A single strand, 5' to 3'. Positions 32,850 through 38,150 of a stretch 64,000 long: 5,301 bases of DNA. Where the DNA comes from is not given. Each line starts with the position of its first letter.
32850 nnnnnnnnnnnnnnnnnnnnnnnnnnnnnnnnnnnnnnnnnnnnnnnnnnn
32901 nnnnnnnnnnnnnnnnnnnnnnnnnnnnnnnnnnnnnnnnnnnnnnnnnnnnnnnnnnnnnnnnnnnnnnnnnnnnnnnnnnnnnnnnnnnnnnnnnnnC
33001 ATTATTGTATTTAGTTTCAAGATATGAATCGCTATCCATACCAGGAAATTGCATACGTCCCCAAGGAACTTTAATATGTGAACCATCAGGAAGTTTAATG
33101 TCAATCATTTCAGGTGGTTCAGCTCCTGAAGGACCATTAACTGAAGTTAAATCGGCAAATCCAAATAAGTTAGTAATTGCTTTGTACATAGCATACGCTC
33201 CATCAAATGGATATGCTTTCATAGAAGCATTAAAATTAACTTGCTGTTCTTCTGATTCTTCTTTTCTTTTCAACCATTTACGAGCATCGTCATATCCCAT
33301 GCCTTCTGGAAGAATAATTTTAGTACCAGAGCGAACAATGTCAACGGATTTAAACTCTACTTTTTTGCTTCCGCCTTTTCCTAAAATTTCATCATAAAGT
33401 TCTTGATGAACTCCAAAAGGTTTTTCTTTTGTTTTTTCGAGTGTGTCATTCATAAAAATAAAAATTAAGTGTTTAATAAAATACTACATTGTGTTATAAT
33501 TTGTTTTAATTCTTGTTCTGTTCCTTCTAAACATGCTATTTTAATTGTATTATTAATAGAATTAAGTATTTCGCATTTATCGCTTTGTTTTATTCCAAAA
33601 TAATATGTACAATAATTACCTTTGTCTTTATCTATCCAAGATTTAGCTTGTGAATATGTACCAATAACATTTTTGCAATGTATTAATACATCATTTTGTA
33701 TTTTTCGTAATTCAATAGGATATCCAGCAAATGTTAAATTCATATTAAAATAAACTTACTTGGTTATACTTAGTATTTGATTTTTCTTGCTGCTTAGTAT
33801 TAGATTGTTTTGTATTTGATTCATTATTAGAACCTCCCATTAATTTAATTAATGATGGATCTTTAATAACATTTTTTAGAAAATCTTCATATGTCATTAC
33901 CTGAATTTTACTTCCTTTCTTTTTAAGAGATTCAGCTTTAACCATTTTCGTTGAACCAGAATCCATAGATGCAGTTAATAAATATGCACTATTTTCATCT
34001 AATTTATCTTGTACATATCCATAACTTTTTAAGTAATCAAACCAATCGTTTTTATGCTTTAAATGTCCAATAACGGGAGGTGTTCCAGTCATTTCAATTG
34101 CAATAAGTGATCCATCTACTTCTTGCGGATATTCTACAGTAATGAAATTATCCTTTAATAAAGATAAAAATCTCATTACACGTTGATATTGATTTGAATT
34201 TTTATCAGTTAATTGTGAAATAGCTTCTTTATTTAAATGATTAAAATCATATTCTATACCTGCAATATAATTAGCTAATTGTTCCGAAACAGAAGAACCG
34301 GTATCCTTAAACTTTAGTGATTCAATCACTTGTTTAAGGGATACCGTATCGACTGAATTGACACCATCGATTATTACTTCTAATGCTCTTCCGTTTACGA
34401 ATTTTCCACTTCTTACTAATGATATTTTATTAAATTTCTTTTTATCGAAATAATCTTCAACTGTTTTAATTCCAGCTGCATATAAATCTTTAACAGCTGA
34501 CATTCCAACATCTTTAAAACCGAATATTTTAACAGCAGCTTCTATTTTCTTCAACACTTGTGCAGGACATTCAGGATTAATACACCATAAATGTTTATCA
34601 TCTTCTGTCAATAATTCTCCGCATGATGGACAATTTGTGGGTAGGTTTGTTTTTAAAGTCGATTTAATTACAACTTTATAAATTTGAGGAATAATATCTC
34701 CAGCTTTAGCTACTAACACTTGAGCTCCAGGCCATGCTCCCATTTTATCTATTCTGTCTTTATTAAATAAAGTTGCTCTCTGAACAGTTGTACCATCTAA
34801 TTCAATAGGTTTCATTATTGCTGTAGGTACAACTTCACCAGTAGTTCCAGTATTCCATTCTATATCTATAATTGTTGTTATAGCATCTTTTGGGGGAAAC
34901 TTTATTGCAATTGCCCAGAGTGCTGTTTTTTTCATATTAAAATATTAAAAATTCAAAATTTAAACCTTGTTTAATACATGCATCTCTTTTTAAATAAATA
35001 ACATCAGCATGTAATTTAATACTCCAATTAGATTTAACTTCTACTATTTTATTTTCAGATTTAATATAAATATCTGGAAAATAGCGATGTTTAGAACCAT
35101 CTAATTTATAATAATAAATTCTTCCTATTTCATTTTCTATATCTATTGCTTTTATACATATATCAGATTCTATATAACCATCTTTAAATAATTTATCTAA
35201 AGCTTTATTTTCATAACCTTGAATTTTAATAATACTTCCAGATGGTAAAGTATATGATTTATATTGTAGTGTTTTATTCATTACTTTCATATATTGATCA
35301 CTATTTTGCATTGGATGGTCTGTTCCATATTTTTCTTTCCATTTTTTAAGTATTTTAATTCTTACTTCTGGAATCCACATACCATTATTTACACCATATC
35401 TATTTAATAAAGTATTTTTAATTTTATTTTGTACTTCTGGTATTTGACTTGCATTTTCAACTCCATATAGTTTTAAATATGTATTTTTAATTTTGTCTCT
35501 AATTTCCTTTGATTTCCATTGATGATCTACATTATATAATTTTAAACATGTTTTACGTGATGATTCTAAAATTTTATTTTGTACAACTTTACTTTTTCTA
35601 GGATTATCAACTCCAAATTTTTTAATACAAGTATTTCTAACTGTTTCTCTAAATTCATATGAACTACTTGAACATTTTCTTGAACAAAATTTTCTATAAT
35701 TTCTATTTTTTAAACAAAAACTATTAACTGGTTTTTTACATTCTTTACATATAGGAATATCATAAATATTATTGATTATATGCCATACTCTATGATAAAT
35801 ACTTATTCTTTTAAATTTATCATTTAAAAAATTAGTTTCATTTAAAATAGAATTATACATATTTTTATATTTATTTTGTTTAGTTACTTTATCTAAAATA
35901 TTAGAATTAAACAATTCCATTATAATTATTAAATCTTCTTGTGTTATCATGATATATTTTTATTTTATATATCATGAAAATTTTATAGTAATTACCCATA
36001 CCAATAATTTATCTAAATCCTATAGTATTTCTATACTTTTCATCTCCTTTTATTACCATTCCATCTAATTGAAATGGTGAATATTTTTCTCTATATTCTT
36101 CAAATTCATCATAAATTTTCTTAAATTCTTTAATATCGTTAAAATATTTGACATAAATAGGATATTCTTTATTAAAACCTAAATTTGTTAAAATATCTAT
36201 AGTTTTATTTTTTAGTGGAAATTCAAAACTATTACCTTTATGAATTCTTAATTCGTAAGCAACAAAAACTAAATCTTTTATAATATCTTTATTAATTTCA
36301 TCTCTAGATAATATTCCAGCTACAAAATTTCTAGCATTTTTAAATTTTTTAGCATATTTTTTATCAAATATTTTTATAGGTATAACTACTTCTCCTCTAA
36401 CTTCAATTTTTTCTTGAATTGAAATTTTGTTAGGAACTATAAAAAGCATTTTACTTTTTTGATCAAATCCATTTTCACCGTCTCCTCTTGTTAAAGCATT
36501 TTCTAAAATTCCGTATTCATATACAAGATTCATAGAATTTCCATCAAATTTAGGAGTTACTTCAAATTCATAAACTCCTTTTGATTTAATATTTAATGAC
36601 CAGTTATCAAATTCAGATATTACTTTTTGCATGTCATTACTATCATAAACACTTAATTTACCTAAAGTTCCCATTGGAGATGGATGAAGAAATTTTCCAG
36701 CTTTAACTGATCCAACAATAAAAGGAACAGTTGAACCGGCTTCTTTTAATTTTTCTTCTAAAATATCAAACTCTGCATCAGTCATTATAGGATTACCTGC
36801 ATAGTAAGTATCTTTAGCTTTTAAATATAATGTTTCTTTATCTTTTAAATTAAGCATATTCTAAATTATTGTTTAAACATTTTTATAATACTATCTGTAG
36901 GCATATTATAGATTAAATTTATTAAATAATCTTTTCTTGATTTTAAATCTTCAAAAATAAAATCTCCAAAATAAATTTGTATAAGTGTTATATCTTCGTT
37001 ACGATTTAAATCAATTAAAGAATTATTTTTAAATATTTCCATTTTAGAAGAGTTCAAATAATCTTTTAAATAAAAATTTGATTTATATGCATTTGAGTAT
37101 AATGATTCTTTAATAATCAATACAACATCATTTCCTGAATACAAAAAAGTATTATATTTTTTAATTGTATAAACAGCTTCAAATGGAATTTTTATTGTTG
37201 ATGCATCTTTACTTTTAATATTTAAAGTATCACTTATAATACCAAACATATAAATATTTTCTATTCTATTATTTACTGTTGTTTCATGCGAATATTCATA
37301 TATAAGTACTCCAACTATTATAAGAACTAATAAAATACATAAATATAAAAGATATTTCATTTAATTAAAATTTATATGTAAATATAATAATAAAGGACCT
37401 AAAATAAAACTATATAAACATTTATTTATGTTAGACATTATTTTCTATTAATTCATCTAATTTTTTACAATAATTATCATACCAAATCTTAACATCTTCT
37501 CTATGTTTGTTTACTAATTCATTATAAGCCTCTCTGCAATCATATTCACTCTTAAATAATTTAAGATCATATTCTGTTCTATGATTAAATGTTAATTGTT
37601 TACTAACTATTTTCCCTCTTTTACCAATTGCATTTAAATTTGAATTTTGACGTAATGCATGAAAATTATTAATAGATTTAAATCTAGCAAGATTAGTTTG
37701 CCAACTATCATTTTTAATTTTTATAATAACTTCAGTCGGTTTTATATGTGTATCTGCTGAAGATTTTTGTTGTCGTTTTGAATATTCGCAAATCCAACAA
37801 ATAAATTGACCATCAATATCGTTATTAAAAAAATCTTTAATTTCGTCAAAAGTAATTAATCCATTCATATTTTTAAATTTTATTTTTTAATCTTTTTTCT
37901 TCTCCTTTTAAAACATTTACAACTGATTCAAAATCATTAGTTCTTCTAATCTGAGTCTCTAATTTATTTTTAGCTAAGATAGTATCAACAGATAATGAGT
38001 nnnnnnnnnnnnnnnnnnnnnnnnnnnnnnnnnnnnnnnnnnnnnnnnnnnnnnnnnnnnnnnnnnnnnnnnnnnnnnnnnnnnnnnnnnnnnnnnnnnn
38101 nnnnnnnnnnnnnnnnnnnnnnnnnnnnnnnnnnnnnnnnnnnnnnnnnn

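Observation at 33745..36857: NAD-dependent DNA ligase as a gene in pieces, split at a precise point by a homing-endonuclease-like ORF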

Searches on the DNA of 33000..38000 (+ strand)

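Call 6: search_dna_similar(query=window:33000-38000:+, collection=phages, mode=distant, max_rows=20)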
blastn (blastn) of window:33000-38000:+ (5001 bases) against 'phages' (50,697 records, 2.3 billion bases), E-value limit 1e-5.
Records with a match: 7; places in all: 17; records where one place covers at least 80% of the query: 1.
Best place of each record, by identity: >=99% 1; 80-90% 4; 60-80% 2.
By first word of the organism name: Prevotella 6; uncultured 1.
By host as written in the record: Prevotella sp. 6; - 1.
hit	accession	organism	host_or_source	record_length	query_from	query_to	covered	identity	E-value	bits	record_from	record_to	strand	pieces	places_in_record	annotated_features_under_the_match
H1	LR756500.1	uncultured phage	metagenomic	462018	1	5001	100%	100.0%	0e+0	9019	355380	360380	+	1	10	record has no annotation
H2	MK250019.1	Prevotella phage Lak-A2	Prevotella sp.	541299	2392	2554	3%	70.6%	2e-11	79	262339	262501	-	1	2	record has no annotation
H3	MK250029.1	Prevotella phage Lak-C1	Prevotella sp.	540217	2392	2554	3%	70.6%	2e-11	79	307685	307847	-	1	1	record has no annotation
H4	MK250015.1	Prevotella phage Lak-A1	Prevotella sp.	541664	2562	2628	1%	80.6%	2e-6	64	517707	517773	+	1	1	record has no annotation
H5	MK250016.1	Prevotella phage Lak-A1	Prevotella sp.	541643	2562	2628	1%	80.6%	2e-6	64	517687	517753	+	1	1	record has no annotation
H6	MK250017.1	Prevotella phage Lak-A1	Prevotella sp.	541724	2562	2628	1%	80.6%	2e-6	64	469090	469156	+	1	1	record has no annotation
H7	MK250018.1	Prevotella phage Lak-A1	Prevotella sp.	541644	2562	2628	1%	80.6%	2e-6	64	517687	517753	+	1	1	record has no annotation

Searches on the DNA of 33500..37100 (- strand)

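Call 5: search_rna_families(source=window, start=33500, end=37100, threshold=evalue, max_evalue=10, show_alignments=3)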
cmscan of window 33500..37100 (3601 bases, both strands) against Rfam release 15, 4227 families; matches with E-value up to 10: 4.
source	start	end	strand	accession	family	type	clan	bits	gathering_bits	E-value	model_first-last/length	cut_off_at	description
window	36573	36638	+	RF00316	snoR43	Gene; snRNA; snoRNA; CD-box;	-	20.8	50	3.4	1-73/73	no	Small nucleolar RNA R43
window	34528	34612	-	RF00213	snoR38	Gene; snRNA; snoRNA; CD-box;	-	20.2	45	9.2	1-91/91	no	Small nucleolar RNA R38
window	34785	34833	-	RF01414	Dicty_Class_I_RNA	Gene;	-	18.4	41.5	7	1-56/56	no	Class I RNA from Dictyostelium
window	34639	34677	-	RF01792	eiav_FSE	Cis-reg; frameshift_element;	-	14.3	40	6.2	1-35/35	no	ribosomal frameshift site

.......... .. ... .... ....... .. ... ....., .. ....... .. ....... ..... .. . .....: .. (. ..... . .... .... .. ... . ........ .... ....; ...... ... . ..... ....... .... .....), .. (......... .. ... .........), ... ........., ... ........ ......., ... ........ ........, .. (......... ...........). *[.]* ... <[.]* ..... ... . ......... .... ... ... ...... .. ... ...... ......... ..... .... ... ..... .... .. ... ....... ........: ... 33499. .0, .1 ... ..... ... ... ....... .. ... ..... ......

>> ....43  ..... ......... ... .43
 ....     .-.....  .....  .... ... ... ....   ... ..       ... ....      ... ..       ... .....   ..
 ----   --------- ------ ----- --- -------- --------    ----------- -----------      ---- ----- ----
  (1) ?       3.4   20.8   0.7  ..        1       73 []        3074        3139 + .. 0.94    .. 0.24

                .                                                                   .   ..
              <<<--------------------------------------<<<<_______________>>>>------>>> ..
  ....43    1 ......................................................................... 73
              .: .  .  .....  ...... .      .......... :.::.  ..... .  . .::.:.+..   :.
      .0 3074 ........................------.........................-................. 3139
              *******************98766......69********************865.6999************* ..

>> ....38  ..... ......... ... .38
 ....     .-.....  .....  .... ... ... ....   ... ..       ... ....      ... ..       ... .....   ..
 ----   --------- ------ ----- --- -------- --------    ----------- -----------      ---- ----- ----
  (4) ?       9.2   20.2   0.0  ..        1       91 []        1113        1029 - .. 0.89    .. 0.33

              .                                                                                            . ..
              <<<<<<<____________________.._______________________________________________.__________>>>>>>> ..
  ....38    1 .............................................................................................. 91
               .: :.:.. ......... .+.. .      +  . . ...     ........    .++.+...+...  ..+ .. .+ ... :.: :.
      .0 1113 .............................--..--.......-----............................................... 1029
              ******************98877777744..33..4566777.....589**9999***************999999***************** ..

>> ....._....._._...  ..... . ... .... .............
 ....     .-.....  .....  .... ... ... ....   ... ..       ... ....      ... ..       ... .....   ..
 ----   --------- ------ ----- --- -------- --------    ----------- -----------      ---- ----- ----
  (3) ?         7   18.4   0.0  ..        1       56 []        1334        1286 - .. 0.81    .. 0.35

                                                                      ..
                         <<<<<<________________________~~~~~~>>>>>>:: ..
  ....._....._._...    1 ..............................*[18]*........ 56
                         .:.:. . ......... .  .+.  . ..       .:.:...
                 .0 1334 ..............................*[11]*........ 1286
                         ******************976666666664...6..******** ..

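Call 52: search_rna_families(source=window, start=34880, end=36060, threshold=evalue, max_evalue=10)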
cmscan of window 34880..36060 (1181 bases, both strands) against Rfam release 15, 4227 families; matches with E-value up to 10: 1.
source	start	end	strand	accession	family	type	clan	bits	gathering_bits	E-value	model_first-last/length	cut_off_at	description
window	36036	36051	-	RF02098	DGCR5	Gene; lncRNA;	-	16.6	50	3.8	34-49/49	no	DiGeorge syndrome critical region gene 5 conserved region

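Call 108: search_rna_families(source=L048, threshold=evalue, max_evalue=1)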
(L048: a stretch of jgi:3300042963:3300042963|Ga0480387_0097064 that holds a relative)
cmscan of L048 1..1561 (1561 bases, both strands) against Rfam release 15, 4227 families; matches with E-value up to 1: 0.
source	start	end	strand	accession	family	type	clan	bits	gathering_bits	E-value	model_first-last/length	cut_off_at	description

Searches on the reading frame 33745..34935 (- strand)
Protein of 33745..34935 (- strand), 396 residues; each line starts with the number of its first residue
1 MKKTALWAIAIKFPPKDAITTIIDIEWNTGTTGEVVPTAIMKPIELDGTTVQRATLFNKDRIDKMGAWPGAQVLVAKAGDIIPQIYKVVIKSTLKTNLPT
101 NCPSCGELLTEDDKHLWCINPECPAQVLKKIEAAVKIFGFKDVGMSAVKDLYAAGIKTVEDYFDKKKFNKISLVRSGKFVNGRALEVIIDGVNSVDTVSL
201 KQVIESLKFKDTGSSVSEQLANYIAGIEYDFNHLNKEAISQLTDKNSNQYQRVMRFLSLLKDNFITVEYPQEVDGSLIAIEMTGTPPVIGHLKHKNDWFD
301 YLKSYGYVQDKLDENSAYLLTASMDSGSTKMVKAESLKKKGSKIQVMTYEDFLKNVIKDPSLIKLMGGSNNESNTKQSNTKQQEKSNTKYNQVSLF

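Call 3: search_protein_families(library=pfam, proteins=[window:33745-34935:-], max_evalue=0.1)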
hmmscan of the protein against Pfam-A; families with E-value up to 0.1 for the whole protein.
window:33745-34935:- (396 aa): 6 families
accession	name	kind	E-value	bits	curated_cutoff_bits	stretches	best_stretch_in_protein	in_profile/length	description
PF03120.22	DNA_ligase_OB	-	9.8e-24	83.5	32.9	1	20-92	2-74/79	NAD-dependent DNA ligase OB-fold domain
PF03119.21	DNA_ligase_ZBD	-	0.00017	21.8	25.8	1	101-125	1-27/27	NAD-dependent DNA ligase C4 zinc finger domain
PF22819.2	TcaA_5th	-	0.021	15.6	23.6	1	215-269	4-58/115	TcaA protein NTF2-like domain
PF13248.11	Zn_ribbon_3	-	0.031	14.2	27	1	100-115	3-18/26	zinc-ribbon domain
PF20451.3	Calmod_bind_M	-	0.069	14.2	24.5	0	337-369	18-50/67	Calmodulin binding protein central domain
PF11080.13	GhoS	-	0.083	13.3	21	0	305-355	43-94/94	Endoribonuclease GhoS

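Call 41: find_related_loci(query=window:33748-34935:-, collection=viral_contigs, flank=5000)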
Query window:33748-34935:- (396 aa) in viral_contigs; peptide patterns used: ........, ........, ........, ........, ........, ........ (x = any residue, [..] = any of these).
12 stretches matched a pattern; 2 encode a relative of the query (tblastn E <= 1e-3); 2 distinct loci.
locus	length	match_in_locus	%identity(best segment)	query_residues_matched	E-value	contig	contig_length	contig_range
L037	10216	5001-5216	28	18-89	6e-7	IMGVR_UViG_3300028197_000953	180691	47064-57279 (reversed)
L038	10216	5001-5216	28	18-89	8e-7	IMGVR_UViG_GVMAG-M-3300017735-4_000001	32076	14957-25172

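Call 56: search_solved_structures(query=window:33748-34935:-, show_alignments=1, max_evalue=0.00001)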
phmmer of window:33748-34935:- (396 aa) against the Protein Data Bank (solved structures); distinct sequences matched with E-value up to 0.00001: 8.
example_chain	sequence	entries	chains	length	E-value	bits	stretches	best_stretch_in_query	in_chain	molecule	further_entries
3sgi_A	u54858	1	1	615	2.5e-23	86.1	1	5-139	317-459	DNA ligase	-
8ak4_A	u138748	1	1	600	5.5e-23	85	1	5-137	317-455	DNA ligase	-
1v9p_A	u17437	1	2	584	1.8e-22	83.3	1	6-179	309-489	DNA ligase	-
1dgs_A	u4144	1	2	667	1.9e-22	83.2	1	6-180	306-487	DNA LIGASE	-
4glx_A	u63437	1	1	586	4.7e-21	78.7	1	5-109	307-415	DNA ligase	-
2owo_A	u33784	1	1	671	6e-21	78.3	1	5-109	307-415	DNA ligase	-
5tt5_A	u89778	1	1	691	6.4e-21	78.2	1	5-109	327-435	DNA ligase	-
9hu3_A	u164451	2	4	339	1.7e-08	37.4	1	8-87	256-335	DNA ligase (NAD(+))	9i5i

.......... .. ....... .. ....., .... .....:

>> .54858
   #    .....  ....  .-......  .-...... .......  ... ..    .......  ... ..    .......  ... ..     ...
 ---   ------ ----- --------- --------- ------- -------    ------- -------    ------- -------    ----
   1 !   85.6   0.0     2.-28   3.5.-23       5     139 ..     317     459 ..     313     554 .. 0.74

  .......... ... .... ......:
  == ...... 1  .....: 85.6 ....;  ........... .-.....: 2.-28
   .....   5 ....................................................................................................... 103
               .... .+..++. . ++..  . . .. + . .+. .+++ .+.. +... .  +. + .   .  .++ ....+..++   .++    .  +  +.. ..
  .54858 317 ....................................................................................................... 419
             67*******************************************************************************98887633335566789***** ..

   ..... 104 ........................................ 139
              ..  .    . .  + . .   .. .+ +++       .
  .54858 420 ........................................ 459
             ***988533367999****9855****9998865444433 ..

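Call 77: search_protein_families(library=phrogs, proteins=[window:33748-34935:-], max_evalue=0.001)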
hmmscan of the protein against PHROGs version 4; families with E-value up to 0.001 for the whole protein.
window:33748-34935:- (396 aa): 3 families
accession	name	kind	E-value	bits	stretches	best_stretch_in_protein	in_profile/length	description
phrog_3869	-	DNA, RNA and nucleotide metabolism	1e-59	203.7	1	3-357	295-654/656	NAD-dependent DNA ligase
phrog_3359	-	DNA, RNA and nucleotide metabolism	6.9e-19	69.2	1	3-89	237-323/325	NAD-dependent DNA ligase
phrog_3498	-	DNA, RNA and nucleotide metabolism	1.8e-18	68.3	1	95-355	2-252/256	NAD-dependent DNA ligase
